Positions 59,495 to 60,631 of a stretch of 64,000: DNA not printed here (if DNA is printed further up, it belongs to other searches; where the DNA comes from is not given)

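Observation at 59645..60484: Fused pseudo-dimeric AdoMetDC-fold pyruvoyl decarboxylase homolog inside a glycan locus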

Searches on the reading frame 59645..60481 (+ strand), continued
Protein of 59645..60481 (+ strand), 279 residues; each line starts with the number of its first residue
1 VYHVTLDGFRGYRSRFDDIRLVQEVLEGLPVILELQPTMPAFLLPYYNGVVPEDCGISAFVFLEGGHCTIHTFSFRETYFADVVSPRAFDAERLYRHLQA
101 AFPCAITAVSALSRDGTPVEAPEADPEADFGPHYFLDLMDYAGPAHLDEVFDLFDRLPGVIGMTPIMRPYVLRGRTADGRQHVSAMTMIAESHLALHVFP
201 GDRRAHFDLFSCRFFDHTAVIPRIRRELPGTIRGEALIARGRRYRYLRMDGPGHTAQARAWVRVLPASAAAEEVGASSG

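Call 21: find_encoding_contigs(protein=P0113, flank=8000, max_places=2)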
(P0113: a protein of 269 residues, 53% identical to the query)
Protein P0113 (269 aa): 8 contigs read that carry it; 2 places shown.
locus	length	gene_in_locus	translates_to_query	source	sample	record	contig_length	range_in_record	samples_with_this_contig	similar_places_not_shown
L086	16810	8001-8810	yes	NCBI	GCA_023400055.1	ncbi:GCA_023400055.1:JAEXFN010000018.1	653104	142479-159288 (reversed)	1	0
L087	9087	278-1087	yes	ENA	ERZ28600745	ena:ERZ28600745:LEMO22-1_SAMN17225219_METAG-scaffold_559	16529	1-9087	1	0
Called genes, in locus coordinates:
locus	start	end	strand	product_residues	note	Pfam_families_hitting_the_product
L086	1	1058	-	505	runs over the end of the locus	PF00005:ABC_tran, PF13304:AAA_21 (faint), PF00005:ABC_tran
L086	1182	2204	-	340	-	PF00532:Peripla_BP_1, PF13407:Peripla_BP_4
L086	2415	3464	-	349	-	PF00532:Peripla_BP_1, PF13407:Peripla_BP_4, PF13377:Peripla_BP_3 (weak)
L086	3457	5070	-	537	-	PF00072:Response_reg, PF17853:GGDEF_2, PF00165:HTH_AraC, PF12833:HTH_18, PF00165:HTH_AraC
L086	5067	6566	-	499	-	PF00672:HAMP, PF06580:His_kinase, PF02518:HATPase_c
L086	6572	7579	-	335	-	PF00532:Peripla_BP_1, PF13407:Peripla_BP_4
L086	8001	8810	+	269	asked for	PF02675:AdoMet_dc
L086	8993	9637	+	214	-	PF02397:Bac_transf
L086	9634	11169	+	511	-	PF01943:Polysacc_synt, PF13440:Polysacc_synt_3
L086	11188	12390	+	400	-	-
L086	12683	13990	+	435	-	PF02706:Wzz, PF01656:CbiA (faint), PF10609:ParA (weak), PF13614:AAA_31 (weak)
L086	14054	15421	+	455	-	PF03721:UDPG_MGDP_dh_N, PF00984:UDPG_MGDP_dh, PF03720:UDPG_MGDP_dh_C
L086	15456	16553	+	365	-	PF13439:Glyco_transf_4, PF13579:Glyco_trans_4_4, PF20706:GT4-conflict, PF00534:Glycos_transf_1, PF13692:Glyco_trans_1_4, PF13524:Glyco_trans_1_2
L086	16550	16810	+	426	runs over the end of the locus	PF13439:Glyco_transf_4, PF13579:Glyco_trans_4_4 (weak), PF00534:Glycos_transf_1 (weak)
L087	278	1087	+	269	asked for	PF02675:AdoMet_dc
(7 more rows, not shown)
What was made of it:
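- One Bacillota genome has a family member 183 nt upstream of an EPS cluster (call 21).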

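Call 22: find_encoding_contigs(protein=P0010, flank=8000, max_places=2)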
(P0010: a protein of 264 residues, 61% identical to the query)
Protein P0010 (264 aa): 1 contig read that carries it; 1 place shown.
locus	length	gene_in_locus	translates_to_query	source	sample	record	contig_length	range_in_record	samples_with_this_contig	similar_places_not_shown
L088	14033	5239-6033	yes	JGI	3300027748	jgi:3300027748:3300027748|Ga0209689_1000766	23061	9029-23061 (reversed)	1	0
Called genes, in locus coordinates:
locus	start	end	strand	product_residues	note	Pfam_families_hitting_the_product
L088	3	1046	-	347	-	PF01594:AI-2E_transport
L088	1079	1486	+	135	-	PF04020:Phage_holin_4_2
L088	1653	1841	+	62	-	-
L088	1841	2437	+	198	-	PF05494:MlaC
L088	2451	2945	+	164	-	PF03473:MOSC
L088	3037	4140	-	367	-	PF22807:TrAA12, PF23500:DUF7133, PF07995:GSDH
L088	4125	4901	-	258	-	PF00378:ECH_1, PF16113:ECH_2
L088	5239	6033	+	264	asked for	PF02675:AdoMet_dc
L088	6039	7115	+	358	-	PF01916:DS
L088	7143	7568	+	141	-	-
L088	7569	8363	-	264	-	-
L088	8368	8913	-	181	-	PF04542:Sigma70_r2, PF22029:PhyR_sigma2, PF08281:Sigma70_r4_2, PF04545:Sigma70_r4 (weak)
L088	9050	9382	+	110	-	PF13473:Cupredoxin_1, PF00127:Copper-bind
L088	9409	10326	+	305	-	PF00149:Metallophos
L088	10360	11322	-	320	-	PF01734:Patatin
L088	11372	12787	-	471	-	PF00773:RNB, PF18614:RNase_II_C_S1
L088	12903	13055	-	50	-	-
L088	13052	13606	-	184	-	PF13302:Acetyltransf_3, PF00583:Acetyltransf_1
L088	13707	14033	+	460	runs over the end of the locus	PF09861:Lar_N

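Call 33: search_protein_families(library=pfam, proteins=[L065:8004-8777:+, L052:11034-11783:+, L052:12082-13509:+, L018:4566-4862:+, L005:11884-12267:+, L082:1781-2209:+, L047:8929-9333:-, L020:7929-8687:+], max_evalue=0.01)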
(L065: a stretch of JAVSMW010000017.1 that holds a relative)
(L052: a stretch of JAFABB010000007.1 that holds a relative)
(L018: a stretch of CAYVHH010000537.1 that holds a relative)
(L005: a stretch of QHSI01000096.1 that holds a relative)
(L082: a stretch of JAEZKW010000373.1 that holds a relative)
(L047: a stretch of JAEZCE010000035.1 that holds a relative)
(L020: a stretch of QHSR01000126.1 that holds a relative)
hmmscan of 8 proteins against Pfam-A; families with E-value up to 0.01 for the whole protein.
L065:8004-8777:+ (257 aa): 4 families
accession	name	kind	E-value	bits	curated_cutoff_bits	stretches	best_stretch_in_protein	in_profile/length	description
PF13561.12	adh_short_C2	-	1.9e-61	208.1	27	1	16-251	6-235/236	Enoyl-(Acyl carrier protein) reductase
PF00106.31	adh_short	-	1.4e-55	188.2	26.6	1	7-205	1-193/195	short chain dehydrogenase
PF08659.16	KR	-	1.7e-19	70.9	22.6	1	10-158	4-152/180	KR domain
PF02737.24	3HCDH_N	-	0.0013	19.2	22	1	11-65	4-56/180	3-hydroxyacyl-CoA dehydrogenase, NAD binding domain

L052:11034-11783:+ (249 aa): 2 families
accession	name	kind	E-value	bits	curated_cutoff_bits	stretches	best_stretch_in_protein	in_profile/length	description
PF01522.26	Polysacc_deac_1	-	7.5e-34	116.8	23.1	1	49-169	4-123/124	Polysaccharide deacetylase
PF10096.14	DUF2334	-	0.00092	19.3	26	1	95-181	57-156/203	Uncharacterized protein conserved in bacteria (DUF2334)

L052:12082-13509:+ (475 aa): 10 families
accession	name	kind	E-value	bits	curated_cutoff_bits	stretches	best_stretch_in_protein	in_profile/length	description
PF00990.26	GGDEF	-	5.8e-34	117.6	23.8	1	141-287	2-158/161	Diguanylate cyclase, GGDEF domain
PF13487.12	HD_5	-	7.1e-34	117.4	27.2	1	299-463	3-170/170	HD domain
PF01966.28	HD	-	3.2e-17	63.3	22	1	312-432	3-116/116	HD domain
PF13426.13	PAS_9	-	3.4e-13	50.2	27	1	36-132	3-103/103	PAS domain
PF13188.13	PAS_8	-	8.1e-08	32.3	21.8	1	26-71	3-44/65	PAS domain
PF00989.32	PAS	-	8e-07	29.5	22.6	1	25-77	2-53/113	PAS fold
PF17853.6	GGDEF_2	-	0.00035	21.2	24.5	1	167-276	22-110/116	GGDEF-like domain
PF22335.1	Cas10-Cmr2_palm2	-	0.0056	17.2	27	0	197-284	39-124/133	Cas10/Cmr2, second palm domain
PF08448.16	PAS_4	-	0.0077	16.9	23.1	0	30-76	1-46/110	PAS fold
PF24820.1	Diguanyl_cycl_sensor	-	0.0086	16.4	28.1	0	36-76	8-47/109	Diguanylate cyclase-like sensor domain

L018:4566-4862:+ (98 aa): 1 family
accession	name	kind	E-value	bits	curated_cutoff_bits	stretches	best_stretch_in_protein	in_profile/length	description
PF04010.18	DUF357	-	0.007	16.8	29.4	1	31-90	5-61/73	Protein of unknown function (DUF357)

L005:11884-12267:+ (127 aa): 0 families

L082:1781-2209:+ (142 aa): 1 family
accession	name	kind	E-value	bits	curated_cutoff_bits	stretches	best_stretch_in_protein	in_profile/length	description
PF00877.26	NLPC_P60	-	1.9e-16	60.4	23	1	21-140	1-105/105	NlpC/P60 family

L047:8929-9333:- (134 aa): 0 families

L020:7929-8687:+ (252 aa): 1 family
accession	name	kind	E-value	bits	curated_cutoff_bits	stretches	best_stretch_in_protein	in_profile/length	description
PF01725.21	Ham1p_like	-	8.2e-54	182.8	22.5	1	56-236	1-178/186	Ham1 family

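Call 37: predict_structure(alignment_id=A1)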
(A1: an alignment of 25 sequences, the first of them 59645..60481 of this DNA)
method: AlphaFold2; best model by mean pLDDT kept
length: 279 residues; sequences in the alignment: 25
mean_pLDDT: 87.3   pTM: 0.84
mean pLDDT of the five models: 87.3, 86.7, 86.6, 86.7, 86.1
residues with pLDDT >= 90: 190; 70-90: 49; 50-70: 30; < 50: 10
segments of 3 or more residues with pLDDT < 50: 275-279
pLDDT, mean of each block of 10 residues (from residue 1): 94 84 96 97 76 79 97 88 95 95 93 78 86 94 98 97 93 96 96 94 97 91 97 92 82 57 51 49
secondary structure, 60 per line:
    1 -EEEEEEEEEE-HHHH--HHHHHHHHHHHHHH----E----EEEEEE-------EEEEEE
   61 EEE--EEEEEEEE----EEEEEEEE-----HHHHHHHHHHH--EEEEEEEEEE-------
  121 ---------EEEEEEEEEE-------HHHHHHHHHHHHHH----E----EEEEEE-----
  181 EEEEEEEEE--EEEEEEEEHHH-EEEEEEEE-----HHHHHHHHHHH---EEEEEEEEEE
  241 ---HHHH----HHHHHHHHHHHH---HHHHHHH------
elements in order: E2-11 H13-16 H19-32 E42-47 E55-63 E66-73 E78-85 H91-101 E104-113 E130-139 H147-160 E170-175 E181-189 E192-199 E204-211 H217-227 E231-240 H244-247 H252-263 H267-273
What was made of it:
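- Checked: The AlphaFold2 model has pLDDT 87.3 and pTM 0.84 and shows two beta-alpha-beta4-alpha-beta repeats (call 37).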

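Call 39: search_solved_structures(query=A1, max_evalue=0.01, show_alignments=3)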
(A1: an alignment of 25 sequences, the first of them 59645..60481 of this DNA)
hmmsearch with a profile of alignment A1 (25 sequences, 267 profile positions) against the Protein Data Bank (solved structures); distinct sequences matched with E-value up to 0.01: 4.
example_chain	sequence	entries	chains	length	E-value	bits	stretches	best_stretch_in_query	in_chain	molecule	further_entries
1tlu_A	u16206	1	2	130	5.4e-06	29.1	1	183-242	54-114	S-adenosylmethionine decarboxylase proenzyme, AdoMetDC, SamDC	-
1vr7_A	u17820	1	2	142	6.7e-06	28.8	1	183-242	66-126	S-adenosylmethionine decarboxylase proenzyme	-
1tmi_A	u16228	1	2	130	2.8e-05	26.7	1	183-242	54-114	S-adenosylmethionine decarboxylase proenzyme, AdoMetDC, SamDC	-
2iii_A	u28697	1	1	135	3.2e-05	26.5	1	131-249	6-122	S-adenosylmethionine decarboxylase proenzyme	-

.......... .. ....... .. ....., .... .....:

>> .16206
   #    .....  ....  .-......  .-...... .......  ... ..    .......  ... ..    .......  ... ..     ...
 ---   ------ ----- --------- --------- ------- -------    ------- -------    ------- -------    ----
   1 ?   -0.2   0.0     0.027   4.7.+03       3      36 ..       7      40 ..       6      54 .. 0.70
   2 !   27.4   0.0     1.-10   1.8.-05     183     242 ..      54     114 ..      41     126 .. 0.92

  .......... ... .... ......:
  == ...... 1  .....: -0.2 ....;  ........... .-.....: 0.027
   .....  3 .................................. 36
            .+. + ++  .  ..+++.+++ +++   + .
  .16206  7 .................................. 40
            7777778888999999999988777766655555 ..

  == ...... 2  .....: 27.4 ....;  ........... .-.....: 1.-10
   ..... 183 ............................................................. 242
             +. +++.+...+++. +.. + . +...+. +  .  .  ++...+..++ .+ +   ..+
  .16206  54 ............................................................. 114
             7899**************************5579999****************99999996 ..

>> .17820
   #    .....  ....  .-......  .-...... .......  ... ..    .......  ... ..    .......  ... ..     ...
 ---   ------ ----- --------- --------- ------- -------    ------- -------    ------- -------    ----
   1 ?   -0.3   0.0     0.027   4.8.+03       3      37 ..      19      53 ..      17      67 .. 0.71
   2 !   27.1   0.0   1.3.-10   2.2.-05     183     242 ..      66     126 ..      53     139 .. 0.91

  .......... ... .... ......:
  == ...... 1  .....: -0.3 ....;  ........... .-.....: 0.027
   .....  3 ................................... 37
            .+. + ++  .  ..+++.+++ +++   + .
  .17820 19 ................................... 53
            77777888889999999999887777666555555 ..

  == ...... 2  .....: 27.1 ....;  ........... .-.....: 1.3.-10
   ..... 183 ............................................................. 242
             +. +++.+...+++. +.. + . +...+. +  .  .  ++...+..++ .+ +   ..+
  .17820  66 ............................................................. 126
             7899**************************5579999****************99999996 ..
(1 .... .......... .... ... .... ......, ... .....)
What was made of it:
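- The catalytic Ser, His and Cys align with T. maritima AdoMetDC (call 39).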

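Call 40: find_encoding_contigs(protein=P0137, flank=6000, max_places=3)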
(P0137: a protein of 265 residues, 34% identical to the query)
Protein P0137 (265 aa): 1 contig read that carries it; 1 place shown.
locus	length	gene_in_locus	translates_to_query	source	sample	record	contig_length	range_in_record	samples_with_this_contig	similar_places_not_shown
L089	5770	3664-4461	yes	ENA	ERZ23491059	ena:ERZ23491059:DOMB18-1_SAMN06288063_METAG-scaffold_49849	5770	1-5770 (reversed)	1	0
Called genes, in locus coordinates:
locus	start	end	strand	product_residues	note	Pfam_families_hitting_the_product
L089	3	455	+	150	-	?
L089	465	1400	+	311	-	-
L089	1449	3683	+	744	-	-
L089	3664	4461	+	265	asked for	PF02675:AdoMet_dc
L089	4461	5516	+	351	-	PF04371:PAD_porph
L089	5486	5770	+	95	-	?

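Call 41: find_encoding_contigs(protein=P0025, flank=7000, max_places=2)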
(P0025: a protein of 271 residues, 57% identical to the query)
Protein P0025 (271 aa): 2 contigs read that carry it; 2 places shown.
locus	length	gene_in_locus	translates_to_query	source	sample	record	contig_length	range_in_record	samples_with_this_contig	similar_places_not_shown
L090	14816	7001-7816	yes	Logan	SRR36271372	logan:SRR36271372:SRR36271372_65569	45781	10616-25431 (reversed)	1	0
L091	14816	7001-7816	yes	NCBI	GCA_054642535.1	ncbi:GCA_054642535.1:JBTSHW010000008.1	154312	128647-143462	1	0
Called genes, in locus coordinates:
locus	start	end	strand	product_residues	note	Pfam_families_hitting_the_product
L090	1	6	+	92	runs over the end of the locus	PF02325:CCB3_YggT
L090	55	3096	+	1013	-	PF00690:Cation_ATPase_N, PF00122:E1-E2_ATPase, PF13246:Cation_ATPase, PF00702:Hydrolase, PF08282:Hydrolase_3 (weak), PF00689:Cation_ATPase_C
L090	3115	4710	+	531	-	-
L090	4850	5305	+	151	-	-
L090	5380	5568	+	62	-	-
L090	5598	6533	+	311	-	PF01156:IU_nuc_hydro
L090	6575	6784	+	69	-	-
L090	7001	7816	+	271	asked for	PF02675:AdoMet_dc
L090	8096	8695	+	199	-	PF03692:CxxCxxCC (weak)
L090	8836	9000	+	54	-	-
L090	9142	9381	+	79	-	PF20598:DUF6795 (weak)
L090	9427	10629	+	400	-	-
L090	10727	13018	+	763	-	PF12796:Ank_2, PF13637:Ank_4, PF00023:Ank, PF12796:Ank_2, PF13637:Ank_4, PF13857:Ank_5, PF13857:Ank_5, PF00023:Ank, +28 more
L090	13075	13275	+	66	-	-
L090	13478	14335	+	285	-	-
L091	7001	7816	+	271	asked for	PF02675:AdoMet_dc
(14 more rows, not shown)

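Call 42: fold_search(model_id=the predicted structure, library=pdb)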
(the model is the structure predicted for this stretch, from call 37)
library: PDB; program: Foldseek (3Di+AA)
matches with E <= 10: 1063; with E <= 0.001: 5
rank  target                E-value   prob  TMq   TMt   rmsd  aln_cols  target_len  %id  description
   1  1tmi_A                4.2e-07  1.00  0.36  0.81   2.1       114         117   18  Structure of Thermotoga maritima S63A non-processing mutant S-adenosylmethionine decarboxylase (released 2004-06-29)
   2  1tlu_A                1.3e-06  1.00  0.36  0.82   1.9       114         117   17  Crystal Structure of Thermotoga maritima S-adenosylmethionine decarboxylase (released 2004-06-29)
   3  1vr7_A                1.4e-06  1.00  0.36  0.80   1.8       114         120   17  Crystal structure of S-adenosylmethionine decarboxylase proenzyme (TM0655) from THERMOTOGA MARITIMA at 1.2 A resolutio (released 2005-03-15)
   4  1vr7_B                3.9e-06  1.00  0.36  0.82   1.8       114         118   17  Crystal structure of S-adenosylmethionine decarboxylase proenzyme (TM0655) from THERMOTOGA MARITIMA at 1.2 A resolutio (released 2005-03-15)
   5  2iii                  6.9e-06  1.00  0.33  0.73   3.3       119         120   18  Crystal structure of the adenosylmethionine decarboxylase (aq_254) from aquifex aeolicus vf5 (released 2007-10-09)
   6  1mhm_A                2.3e-03  0.99  0.28  0.30  12.5       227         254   13  Crystal structure of S-adenosylmethionine decarboxylase from potato (released 2002-12-11)
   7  6y2r_B                2.3e-03  0.85  0.22  0.18  17.9       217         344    7  Escherichia coli R255A RnlA endoribonuclease (single alanine mutant of RnlA) (released 2021-05-12)
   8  6y2q_A                2.3e-03  0.72  0.19  0.16  16.5       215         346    8  Escherichia coli RnlA endoribonuclease (released 2021-05-12)
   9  4kr1                  2.8e-03  0.93  0.24  0.29  10.5       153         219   13  Crystal structure of the kinetechore protein Iml3 from budding yeast (released 2013-12-18)
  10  6y2s_B                1.1e-02  0.60  0.21  0.18  17.1       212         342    8  Escherichia coli R318A RnlA endoribonuclease (single alanine mutant of RnlA) (released 2021-03-31)
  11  6y2p_A                1.1e-02  0.57  0.22  0.19  16.9       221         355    9  Escherichia coli RnlA-RnlB Toxin-Antitoxin System. (released 2021-04-14)
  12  6y2s_A                1.4e-02  0.47  0.20  0.17  18.3       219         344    5  Escherichia coli R318A RnlA endoribonuclease (single alanine mutant of RnlA) (released 2021-03-31)
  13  9miq_A                1.4e-02  0.28  0.21  0.25  14.1       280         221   10  Wild-type Coproheme Decarboxylase from Streptomyces Coelicolor in complex with Monovinyl, Monopropionate Deuteroheme (released 2025-10-22)
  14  6y2r_A                1.8e-02  0.38  0.20  0.17  17.9       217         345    6  Escherichia coli R255A RnlA endoribonuclease (single alanine mutant of RnlA) (released 2021-05-12)
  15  6eqt_B                2.1e-02  0.85  0.23  0.29   5.3       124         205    8  CRYSTAL STRUCTURE OF THE HUMAN KINETOCHORE PROTEIN CENP-N (released 2018-01-17)
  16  9pbb_A                2.1e-02  0.47  0.25  0.27  13.2       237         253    9  293K human S-adenosylmethionine decarboxylase (released 2025-09-17)
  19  5tvf_B                2.7e-02  0.89  0.30  0.31  13.0       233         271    9  Crystal structure of Trypanosoma brucei AdoMetDC/prozyme heterodimer in complex with inhibitor CGP 40215 (released 2017-01-11)
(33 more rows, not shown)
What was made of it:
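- On AdoMetDC-fold pyruvoyl enzymes (Pfam PF02675, class 1b architecture): Foldseek against 1tmi, 1tlu and 1vr7 gives target TM 0.80-0.82 and rmsd 1.8-2.1 A (calls 37, 42).
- Checked: Its best Foldseek matches in the PDB are T. maritima AdoMetDC entries 1tmi, 1tlu and 1vr7, with target TM 0.80-0.82 and rmsd about 2 A (call 42).
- Tried and rejected: Foldseek alignments to the eukaryotic class 2 enzymes were too poor (TM about 0.3) to claim the same inter-repeat packing (call 42).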

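Call 45: find_related_loci(query=A3, collection=metagenome_contigs, flank=8000)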
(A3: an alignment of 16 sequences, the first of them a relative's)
Query A3 (265 aa) in metagenome_contigs; peptide patterns used: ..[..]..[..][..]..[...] (x = any residue, [..] = any of these).
207 stretches matched a pattern; 153 encode a relative of the query (tblastn E <= 1e-3); the best 80 are kept; 80 distinct loci.
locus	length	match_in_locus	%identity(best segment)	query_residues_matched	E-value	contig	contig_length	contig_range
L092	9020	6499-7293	42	1-264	3e-66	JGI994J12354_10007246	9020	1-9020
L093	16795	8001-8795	42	1-265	2e-63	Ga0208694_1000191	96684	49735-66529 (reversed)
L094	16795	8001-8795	40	1-264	5e-63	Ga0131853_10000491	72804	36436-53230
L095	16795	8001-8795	42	1-265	4e-63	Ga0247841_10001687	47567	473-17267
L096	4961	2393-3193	43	1-263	8e-63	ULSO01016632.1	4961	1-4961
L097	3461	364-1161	41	1-264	4e-62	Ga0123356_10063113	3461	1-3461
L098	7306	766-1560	40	1-264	4e-62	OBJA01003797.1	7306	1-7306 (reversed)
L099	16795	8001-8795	41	1-264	1e-61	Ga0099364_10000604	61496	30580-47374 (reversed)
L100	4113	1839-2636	42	1-265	3e-61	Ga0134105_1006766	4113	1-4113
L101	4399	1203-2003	41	1-264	3e-61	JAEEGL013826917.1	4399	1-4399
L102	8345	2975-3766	37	1-264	5e-61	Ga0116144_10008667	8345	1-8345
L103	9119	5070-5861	37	1-264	5e-61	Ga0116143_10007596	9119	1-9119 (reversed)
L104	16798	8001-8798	42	1-264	1e-60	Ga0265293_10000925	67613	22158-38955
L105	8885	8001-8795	40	1-264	4e-60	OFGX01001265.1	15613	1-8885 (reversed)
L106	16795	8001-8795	39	1-264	4e-60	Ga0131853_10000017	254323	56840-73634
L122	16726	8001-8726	44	1-243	4e-57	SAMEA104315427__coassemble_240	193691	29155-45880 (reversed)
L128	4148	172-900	42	1-243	7e-57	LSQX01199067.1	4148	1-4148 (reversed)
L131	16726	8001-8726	42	1-243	2e-56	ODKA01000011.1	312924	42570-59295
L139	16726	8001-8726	43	1-243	8e-56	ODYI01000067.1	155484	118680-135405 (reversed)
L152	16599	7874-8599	43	1-243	6e-56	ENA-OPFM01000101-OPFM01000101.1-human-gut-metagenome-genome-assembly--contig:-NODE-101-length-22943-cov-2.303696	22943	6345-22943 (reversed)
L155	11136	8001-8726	43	1-243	6e-56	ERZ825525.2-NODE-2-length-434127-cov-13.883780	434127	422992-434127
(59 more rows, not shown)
